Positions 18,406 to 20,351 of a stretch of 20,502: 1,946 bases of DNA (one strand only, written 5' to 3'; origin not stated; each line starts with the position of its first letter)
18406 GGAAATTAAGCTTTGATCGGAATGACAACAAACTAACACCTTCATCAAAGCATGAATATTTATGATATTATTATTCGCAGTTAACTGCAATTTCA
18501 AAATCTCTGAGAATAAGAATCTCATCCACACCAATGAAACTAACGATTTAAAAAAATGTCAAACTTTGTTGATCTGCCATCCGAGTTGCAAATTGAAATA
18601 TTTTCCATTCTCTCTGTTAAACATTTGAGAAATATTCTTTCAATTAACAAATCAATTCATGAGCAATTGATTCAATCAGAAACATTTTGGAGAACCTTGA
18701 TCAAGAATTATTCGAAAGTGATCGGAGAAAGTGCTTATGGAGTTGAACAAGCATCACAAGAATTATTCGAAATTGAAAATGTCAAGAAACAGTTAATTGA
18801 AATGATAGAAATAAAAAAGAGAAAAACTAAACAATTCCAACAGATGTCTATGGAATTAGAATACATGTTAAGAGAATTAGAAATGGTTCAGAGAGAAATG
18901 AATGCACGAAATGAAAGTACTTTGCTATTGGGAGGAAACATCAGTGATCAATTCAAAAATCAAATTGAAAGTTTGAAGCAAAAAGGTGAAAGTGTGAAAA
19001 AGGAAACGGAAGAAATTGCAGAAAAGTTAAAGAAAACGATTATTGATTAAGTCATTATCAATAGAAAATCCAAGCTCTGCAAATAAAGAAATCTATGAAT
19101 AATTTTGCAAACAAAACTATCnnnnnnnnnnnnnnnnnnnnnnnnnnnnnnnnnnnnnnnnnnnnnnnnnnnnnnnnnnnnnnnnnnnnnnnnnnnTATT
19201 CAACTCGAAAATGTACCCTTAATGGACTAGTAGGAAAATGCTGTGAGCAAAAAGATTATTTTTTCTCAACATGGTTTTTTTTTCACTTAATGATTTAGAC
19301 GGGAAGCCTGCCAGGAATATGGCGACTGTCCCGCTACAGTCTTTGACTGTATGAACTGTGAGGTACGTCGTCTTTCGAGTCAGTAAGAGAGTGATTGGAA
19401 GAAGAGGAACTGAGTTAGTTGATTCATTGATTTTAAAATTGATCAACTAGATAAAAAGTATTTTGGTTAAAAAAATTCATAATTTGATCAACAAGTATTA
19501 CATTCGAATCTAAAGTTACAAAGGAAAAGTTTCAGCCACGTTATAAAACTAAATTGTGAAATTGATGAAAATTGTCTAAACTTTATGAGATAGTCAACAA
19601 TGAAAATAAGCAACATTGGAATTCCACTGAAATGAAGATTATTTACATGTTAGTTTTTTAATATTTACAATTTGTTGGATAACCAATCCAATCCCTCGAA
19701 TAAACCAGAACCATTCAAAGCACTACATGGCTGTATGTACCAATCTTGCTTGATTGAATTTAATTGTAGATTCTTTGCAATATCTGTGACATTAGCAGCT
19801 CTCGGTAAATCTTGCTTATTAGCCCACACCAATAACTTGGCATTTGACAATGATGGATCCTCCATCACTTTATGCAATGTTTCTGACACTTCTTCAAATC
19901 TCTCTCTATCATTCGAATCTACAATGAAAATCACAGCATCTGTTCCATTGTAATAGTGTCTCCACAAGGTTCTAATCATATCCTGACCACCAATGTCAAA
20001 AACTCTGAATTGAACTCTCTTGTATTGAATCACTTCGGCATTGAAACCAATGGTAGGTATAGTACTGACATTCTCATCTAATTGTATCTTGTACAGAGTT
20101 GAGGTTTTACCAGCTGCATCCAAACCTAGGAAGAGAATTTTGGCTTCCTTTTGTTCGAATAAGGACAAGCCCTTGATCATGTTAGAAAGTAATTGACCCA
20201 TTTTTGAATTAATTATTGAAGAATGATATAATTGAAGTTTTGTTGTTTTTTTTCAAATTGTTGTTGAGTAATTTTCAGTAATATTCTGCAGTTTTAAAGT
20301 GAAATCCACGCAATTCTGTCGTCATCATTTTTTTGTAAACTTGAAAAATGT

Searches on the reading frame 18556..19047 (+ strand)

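Call 5: search_protein_families(library=pfam, proteins=[window:18556-19047:+], max_evalue=1)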
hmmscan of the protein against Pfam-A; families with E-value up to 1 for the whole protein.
window:18556-19047:+ (164 aa): 7 families
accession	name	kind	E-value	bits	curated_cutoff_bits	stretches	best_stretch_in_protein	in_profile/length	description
PF12937.12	F-box-like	-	0.00013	22.1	24.3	1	5-48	2-44/47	F-box-like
PF00646.38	F-box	-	0.0019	18.5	20.5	1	6-35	3-32/43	F-box domain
PF15665.10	FAM184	-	0.18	11.9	32.7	1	105-159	142-196/211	Family with sequence similarity 184, A and B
PF06013.18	WXG100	-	0.23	12.2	27.3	0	92-160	14-76/86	Proteins of 100 residues with WXG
PF23349.2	BBS7_hp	-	0.33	11.6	27.8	1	77-160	24-104/114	BBS7 hairpin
PF09372.15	PRANC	-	0.5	11.2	25.8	1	5-28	73-96/97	PRANC domain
PF16515.11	HIP1_clath_bdg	-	0.88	10.4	28.8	1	64-143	16-95/99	Clathrin-binding domain of Huntingtin-interacting protein 1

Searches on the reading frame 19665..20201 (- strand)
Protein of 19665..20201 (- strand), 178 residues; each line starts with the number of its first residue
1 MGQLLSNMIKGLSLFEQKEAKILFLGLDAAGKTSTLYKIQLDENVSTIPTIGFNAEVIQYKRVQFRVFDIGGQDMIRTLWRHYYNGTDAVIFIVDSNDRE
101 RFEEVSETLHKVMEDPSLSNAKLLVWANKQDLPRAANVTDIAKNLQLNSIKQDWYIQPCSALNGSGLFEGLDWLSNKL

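Call 5: search_protein_families(library=pfam, proteins=[window:19668-20201:-], max_evalue=1)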
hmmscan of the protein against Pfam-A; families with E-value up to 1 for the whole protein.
window:19668-20201:- (178 aa): 12 families
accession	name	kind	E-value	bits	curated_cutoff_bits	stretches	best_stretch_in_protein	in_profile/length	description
PF00025.27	Arf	-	2.2e-63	213.3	22.3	1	14-177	8-173/174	ADP-ribosylation factor family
PF00071.28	Ras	-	6e-13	49.1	21.6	1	21-144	1-128/162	Ras family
PF00503.26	G-alpha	-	6.5e-12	45.7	48.8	1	47-132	167-262/333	G-protein alpha subunit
PF08477.19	Roc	-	2e-11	44.6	27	1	21-131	1-119/119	Ras of Complex, Roc, domain of DAPkinase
PF09439.16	SRPRB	-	2.9e-09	37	25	1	18-145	2-134/178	Signal recognition particle receptor beta subunit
PF04670.18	Gtr1_RagA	-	1.2e-06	28.5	22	1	21-145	1-136/232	Gtr1/RagA G protein conserved region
PF01926.29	MMR_HSR1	-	0.00016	22.2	21.9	1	21-129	1-113/113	50S ribosome-binding GTPase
PF00009.33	GTP_EFTU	-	0.00037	20.6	26.5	1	50-172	56-180/188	Elongation factor Tu GTP binding domain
PF22496.1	SOR_N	-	0.024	15.2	27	1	12-30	4-22/37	Class III superoxide reductase, N-terminal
PF22662.2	Csa3_N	-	0.15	12.5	27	1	75-124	14-63/120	Csa3 CRISPR-associated Rossmann-like domain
PF05431.16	Toxin_10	-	0.2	11.7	28.6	1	15-50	90-125/188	Insecticidal Crystal Toxin, P42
PF01660.22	Vmethyltransf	-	0.27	10.7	27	1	63-152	50-121/310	Viral methyltransferase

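Call 34: find_encoding_contigs(protein=window:19665-20201:-, flank=10000)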
Protein window:19665-20201:- (178 aa): no gene with exactly this product is on record in the collection.
